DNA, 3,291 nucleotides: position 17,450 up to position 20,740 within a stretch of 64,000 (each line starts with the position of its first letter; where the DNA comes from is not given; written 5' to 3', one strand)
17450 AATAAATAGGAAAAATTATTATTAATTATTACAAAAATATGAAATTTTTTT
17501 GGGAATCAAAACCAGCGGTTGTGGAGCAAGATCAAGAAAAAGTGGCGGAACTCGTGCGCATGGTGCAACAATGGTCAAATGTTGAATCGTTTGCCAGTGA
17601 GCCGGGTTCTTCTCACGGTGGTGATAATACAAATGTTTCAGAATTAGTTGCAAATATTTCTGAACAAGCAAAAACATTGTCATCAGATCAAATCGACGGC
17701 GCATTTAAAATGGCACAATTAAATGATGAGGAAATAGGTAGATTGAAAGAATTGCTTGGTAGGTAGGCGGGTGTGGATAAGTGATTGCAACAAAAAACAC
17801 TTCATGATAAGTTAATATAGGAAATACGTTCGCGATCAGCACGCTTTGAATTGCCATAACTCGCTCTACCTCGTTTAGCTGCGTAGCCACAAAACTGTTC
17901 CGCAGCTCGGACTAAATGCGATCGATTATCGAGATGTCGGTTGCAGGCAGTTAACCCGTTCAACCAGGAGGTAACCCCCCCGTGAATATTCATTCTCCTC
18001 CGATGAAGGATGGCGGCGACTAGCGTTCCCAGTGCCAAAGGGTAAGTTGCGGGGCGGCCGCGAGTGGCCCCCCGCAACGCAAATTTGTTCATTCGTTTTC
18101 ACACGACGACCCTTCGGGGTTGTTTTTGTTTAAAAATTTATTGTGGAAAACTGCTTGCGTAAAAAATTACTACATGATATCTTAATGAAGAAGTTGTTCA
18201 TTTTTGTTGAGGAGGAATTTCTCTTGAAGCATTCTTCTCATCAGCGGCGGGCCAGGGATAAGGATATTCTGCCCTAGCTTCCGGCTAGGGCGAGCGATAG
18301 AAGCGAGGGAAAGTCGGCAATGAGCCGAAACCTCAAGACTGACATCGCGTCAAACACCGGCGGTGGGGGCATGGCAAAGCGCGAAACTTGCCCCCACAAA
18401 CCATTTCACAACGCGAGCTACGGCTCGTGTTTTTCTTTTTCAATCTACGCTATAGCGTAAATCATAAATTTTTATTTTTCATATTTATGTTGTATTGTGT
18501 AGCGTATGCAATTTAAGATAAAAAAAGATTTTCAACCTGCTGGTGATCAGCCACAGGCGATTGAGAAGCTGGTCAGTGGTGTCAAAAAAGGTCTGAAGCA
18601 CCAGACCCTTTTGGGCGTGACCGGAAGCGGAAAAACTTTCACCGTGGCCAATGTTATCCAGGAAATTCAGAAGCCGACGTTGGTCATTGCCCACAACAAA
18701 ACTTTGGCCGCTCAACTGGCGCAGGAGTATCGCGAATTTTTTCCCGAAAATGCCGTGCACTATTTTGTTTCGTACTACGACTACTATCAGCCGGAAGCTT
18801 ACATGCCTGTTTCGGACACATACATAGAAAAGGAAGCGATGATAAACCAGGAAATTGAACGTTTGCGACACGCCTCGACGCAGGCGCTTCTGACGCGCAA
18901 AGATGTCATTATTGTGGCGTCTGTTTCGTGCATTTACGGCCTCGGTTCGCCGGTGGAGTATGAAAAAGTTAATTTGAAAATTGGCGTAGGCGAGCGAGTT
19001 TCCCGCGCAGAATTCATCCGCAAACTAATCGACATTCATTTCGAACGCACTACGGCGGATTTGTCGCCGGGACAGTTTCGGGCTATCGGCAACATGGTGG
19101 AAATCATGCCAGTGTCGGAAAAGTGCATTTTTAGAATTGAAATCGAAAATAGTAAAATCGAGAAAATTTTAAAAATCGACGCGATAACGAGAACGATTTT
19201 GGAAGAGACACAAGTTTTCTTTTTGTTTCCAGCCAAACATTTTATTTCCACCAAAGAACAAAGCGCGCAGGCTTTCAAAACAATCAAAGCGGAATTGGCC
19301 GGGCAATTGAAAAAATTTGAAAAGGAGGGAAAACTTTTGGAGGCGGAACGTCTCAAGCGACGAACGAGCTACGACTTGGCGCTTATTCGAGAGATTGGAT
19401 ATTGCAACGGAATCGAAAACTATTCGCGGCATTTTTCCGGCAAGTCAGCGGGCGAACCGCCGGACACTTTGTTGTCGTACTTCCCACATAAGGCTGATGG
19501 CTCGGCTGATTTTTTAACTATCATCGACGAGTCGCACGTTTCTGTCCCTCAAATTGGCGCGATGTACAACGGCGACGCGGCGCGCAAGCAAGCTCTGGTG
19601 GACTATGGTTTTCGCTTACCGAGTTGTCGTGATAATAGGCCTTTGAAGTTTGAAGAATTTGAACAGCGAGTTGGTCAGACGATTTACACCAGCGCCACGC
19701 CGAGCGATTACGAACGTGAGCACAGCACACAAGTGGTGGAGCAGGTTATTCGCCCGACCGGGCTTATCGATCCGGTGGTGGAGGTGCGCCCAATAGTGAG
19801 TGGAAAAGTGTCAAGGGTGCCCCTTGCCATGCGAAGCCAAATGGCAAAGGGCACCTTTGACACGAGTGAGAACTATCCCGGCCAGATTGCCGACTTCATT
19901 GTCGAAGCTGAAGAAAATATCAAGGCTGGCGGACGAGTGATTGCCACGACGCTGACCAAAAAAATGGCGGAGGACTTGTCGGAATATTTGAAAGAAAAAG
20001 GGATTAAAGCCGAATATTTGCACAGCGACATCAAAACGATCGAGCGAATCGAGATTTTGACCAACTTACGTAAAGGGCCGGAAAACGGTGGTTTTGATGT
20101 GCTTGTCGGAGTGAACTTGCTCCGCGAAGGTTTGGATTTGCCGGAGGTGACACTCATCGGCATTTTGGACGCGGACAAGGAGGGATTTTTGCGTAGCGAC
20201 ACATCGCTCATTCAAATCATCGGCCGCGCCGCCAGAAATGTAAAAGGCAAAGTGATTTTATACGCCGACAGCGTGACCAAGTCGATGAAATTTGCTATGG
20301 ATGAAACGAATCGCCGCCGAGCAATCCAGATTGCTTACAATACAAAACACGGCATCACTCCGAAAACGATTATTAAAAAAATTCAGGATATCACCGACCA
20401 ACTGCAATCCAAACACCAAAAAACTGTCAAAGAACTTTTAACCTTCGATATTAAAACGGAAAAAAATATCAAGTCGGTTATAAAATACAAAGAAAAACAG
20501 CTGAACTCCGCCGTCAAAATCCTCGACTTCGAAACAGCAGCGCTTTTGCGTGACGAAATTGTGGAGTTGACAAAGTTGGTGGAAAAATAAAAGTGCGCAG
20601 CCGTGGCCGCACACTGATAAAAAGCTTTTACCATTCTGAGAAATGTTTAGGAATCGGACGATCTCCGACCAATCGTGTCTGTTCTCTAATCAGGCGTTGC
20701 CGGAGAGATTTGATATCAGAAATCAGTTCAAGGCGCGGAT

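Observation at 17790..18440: Two terminator-bounded structured noncoding regions between a small ORF and uvrB (unassigned RNA genes)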

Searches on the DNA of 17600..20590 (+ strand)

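Call 4: search_rna_families(source=window, start=17600, end=18650, threshold=evalue, max_evalue=10, show_alignments=5)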
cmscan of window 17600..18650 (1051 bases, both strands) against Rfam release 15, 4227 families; matches with E-value up to 10: 7.
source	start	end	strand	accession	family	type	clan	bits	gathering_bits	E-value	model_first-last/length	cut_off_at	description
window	18363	18404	+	RF01785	blv_FSE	Cis-reg; frameshift_element;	-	19.3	34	0.72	1-27/27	no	ribosomal frameshift site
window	18265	18291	-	RF03128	L31-Coriobacteria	Cis-reg; leader;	CL00118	19.3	33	2.4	1-28/33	no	L31-Coriobacteria ribosomal protein leader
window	18411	18548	+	RF01828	SprD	Gene; sRNA;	-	17.6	100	0.57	1-142/142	no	Small pathogenicity island RNA D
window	18045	18104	+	RF01581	RUF6-5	Gene; sRNA;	-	16.1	70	4.2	1-156/156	no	Plasmodium RNA of unknown function RUF6-5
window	18390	18423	+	RF01933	bxd_5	Gene; lncRNA;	-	11.4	50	8.3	1-57/57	no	Bithoraxoid conserved region 5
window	18447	18540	-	RF00015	U4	Gene; snRNA; splicing;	CL00007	11.2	46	10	57-138/138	no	U4 spliceosomal RNA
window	18571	18650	+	RF00478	SCARNA6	Gene; snRNA; snoRNA; scaRNA;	-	9.1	68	4.5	1-239/265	3'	Small Cajal body specific RNA 6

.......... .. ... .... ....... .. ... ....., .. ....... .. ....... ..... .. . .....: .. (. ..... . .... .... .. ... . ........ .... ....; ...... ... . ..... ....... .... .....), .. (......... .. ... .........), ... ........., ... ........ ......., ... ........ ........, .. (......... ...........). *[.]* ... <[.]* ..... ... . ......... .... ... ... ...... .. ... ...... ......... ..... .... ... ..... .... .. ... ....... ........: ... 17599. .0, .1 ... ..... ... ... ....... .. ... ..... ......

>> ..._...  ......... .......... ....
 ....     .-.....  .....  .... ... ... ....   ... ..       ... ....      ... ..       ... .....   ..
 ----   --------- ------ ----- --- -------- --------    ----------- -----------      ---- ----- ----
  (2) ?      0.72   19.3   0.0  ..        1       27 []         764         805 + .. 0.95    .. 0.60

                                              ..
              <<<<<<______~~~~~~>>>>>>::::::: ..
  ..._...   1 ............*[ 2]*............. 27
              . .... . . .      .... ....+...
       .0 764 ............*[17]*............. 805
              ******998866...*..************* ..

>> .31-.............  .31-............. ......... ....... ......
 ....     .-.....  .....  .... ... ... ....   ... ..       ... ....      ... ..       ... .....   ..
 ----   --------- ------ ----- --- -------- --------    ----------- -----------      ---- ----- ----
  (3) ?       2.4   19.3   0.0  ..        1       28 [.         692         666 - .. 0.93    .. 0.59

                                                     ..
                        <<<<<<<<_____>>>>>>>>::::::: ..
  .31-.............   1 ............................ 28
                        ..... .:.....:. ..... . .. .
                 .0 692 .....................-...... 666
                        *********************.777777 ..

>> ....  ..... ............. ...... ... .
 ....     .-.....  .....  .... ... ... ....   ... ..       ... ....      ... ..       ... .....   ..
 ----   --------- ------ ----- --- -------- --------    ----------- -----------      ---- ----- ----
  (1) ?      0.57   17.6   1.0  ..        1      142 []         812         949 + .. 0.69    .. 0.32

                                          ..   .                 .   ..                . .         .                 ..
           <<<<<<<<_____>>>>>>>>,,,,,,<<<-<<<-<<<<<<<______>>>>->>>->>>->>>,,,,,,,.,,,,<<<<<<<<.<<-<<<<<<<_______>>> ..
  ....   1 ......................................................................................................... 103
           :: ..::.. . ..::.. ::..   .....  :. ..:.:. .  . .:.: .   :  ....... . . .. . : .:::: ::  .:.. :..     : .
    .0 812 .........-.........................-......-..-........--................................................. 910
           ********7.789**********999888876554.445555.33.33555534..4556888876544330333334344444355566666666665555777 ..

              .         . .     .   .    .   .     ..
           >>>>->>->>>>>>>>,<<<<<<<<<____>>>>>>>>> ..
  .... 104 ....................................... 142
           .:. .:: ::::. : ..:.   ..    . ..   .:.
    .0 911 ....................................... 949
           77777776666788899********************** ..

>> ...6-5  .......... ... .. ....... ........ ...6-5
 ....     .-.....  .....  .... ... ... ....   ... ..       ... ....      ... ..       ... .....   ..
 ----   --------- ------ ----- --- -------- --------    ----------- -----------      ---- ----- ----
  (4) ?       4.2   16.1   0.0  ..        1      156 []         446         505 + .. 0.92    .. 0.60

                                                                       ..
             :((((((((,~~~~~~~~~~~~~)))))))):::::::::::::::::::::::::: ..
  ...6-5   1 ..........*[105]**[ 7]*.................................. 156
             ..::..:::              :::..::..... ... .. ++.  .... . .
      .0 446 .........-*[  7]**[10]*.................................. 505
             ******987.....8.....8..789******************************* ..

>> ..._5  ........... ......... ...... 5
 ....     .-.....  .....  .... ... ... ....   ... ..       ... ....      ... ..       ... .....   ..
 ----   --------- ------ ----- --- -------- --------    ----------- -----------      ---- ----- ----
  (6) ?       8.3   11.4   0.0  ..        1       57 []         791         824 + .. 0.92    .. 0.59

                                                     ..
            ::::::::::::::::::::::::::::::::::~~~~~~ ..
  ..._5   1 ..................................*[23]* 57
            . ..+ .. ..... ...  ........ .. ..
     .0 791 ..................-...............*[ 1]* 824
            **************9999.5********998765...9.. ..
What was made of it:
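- No hit to any of these families appears even at E<=10 with permissive filters (call 4).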

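Call 52: build_rna_model(alignment_id=A5, structure=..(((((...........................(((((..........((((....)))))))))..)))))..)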
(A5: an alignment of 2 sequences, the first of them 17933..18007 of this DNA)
Model R1 built from alignment A5 (2 sequences, 75 columns); structure: as given.
model positions 75; base pairs 14; branch points 0; effective number of sequences 2; information 0.701 bits per position. Calibrated on 0.2 Mb of random sequence (short: E-values are rough).
structure used (alignment columns):
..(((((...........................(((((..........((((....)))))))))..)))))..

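Call 53: search_with_rna_model(model_id=R1, sources=[window, L003, L004, L005, L006, L007, L008, L009, L010, L011, L012, L013, L014, L015, L016, L017, L018, L019, L020, L021, L022, L023, L024, L025, L026, L027, L028, L029, L030, L031, L032, L033, L034, L035, L036, L037, L038, L039, L040, L041, L042, L043, L044, L045, L046, L047, L048, L049, L050, L051, L052, L053, L054, L055, L056, L057, L058, L059, L060, L064, L070, L080, L083, L084, L085, L086, L087, L088, L089], max_evalue=10, show_alignments=4)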
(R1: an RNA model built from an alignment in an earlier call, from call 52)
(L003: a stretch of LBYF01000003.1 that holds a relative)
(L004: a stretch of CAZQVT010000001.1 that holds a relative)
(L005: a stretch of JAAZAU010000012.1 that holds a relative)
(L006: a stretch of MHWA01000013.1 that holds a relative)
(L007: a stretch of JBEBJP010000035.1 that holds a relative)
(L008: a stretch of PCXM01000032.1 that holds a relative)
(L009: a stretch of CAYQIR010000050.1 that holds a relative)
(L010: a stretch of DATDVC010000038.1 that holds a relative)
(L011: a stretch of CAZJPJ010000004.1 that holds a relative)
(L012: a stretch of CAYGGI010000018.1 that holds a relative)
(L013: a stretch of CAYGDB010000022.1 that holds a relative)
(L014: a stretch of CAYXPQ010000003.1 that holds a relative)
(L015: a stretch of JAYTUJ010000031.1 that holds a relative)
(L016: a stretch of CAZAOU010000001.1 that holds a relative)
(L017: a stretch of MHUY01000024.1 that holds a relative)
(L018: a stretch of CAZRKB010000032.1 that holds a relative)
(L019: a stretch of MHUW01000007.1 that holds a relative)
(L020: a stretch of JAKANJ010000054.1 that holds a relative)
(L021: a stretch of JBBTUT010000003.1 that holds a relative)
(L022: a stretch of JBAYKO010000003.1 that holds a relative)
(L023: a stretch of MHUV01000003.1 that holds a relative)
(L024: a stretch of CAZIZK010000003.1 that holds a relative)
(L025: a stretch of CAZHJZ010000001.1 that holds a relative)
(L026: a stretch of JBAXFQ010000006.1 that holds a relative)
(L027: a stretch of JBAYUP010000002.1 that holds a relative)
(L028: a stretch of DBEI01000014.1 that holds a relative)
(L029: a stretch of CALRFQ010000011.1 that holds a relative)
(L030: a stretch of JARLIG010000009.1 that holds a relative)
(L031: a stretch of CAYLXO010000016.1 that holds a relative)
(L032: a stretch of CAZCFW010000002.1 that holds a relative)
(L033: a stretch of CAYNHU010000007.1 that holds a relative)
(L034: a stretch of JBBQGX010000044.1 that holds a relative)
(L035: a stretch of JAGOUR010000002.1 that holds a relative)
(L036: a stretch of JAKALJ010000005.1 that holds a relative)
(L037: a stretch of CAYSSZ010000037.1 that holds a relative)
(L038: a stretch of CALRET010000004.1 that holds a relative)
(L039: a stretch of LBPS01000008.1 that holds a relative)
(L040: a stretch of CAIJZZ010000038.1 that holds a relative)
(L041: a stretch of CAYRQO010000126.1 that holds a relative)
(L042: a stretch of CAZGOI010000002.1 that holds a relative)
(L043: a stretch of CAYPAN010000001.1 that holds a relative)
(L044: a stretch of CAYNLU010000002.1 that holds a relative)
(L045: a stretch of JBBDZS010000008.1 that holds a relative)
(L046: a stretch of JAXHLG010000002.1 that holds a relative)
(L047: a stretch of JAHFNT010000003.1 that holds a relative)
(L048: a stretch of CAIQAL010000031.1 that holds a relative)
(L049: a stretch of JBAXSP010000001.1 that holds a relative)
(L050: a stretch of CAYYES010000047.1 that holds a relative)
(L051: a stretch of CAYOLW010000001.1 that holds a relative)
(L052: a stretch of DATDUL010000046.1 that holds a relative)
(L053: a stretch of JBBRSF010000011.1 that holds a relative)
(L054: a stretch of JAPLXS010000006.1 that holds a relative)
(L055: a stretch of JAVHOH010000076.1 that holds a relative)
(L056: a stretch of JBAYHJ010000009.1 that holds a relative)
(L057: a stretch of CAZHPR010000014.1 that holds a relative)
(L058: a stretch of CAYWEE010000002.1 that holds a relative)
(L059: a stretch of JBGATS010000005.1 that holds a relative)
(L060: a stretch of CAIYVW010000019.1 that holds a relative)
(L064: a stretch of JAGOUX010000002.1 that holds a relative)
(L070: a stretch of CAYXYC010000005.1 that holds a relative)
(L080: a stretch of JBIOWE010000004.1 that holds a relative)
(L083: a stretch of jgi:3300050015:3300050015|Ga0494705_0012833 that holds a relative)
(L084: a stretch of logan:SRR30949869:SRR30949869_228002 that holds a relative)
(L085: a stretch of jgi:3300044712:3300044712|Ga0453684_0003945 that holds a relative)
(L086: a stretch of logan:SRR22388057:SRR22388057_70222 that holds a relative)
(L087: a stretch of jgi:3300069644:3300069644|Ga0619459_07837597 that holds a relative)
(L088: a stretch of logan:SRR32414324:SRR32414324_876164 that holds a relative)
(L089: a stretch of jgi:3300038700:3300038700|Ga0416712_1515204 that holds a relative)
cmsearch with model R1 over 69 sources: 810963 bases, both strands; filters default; matches with E-value up to 10: 7.
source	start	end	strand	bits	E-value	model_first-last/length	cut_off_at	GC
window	17933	18007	+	88.1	1.1e-23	1-75/75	no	0.52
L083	1131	1204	+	86.4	3.6e-23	1-75/75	no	0.51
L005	3189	3249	+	17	0.17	1-75/75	no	0.31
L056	7564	7614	-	14.8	0.82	17-68/75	no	0.39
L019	6272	6309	-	13.6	2.1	1-75/75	no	0.5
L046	499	558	-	13.4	2.4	1-75/75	no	0.48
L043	11179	11249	-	11.6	8.7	1-75/75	no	0.31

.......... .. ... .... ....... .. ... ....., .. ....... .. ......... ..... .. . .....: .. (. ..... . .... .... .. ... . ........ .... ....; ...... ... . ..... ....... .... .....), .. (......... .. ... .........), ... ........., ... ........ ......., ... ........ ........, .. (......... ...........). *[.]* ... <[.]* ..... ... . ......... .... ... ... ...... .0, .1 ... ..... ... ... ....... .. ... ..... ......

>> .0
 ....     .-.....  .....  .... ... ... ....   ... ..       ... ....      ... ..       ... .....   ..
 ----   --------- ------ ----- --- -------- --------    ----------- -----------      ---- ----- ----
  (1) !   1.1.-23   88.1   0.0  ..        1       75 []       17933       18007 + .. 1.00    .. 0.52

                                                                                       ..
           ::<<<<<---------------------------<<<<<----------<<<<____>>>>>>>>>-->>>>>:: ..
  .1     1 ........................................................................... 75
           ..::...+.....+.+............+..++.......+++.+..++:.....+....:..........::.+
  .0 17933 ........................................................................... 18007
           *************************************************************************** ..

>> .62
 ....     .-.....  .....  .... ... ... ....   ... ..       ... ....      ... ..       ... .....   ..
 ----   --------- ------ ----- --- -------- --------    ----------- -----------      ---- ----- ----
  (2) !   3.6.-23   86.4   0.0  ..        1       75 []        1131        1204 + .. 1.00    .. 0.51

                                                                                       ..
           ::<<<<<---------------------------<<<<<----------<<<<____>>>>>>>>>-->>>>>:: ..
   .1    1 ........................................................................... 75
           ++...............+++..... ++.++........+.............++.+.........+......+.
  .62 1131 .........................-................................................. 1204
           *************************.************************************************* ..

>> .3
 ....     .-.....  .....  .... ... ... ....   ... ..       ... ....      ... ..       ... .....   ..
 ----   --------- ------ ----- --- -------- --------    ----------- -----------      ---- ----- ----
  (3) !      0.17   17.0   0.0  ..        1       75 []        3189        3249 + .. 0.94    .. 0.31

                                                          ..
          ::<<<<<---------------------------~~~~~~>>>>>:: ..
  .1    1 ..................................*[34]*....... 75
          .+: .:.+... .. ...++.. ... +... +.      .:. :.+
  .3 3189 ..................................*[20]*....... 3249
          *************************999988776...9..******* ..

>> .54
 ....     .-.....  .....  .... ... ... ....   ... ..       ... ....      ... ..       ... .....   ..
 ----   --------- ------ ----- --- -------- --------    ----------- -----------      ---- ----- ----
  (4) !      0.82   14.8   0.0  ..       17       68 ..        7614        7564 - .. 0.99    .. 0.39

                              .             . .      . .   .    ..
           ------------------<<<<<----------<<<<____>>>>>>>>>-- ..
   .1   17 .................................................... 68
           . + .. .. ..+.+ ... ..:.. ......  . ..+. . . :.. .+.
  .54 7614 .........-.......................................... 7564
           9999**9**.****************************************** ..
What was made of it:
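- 17935..18005 (+): U1 conserved core. It contains UCGRUUGCARG, AACCC and AGGAGG, then 19 nt, then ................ It also holds a 13-codon sORF at 17983-18024 (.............). Model R1 scores 88 and 86 bits on U1 and L083 and finds nothing else in 811 kb (call 53).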

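Call 63: search_rna_families(sources=[L059, L010, L018, L028, L014, L054, L083, L004], threshold=gathering)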
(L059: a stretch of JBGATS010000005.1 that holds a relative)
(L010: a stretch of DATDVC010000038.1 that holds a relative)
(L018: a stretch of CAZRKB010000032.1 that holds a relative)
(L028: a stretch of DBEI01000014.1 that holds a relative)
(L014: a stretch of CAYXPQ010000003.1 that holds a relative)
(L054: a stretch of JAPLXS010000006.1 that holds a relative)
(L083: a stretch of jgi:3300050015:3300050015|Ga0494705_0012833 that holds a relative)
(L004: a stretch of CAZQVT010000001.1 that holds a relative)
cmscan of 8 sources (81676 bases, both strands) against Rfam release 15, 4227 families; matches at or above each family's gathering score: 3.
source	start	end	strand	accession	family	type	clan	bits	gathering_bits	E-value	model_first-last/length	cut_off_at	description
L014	13805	13877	+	RF00005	tRNA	Gene; tRNA;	CL00001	71.3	29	1.7e-13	1-71/71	no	tRNA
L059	5025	5097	+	RF00005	tRNA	Gene; tRNA;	CL00001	65.7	29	6.1e-12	1-71/71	no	tRNA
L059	5142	5213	+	RF00005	tRNA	Gene; tRNA;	CL00001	57.4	29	1.2e-09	1-71/71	no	tRNA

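Call 75: search_dna_similar(query=window:17767-18505:+, collection=phages, mode=distant, max_rows=5)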
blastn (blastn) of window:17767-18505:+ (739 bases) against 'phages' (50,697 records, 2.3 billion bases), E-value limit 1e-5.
No match.
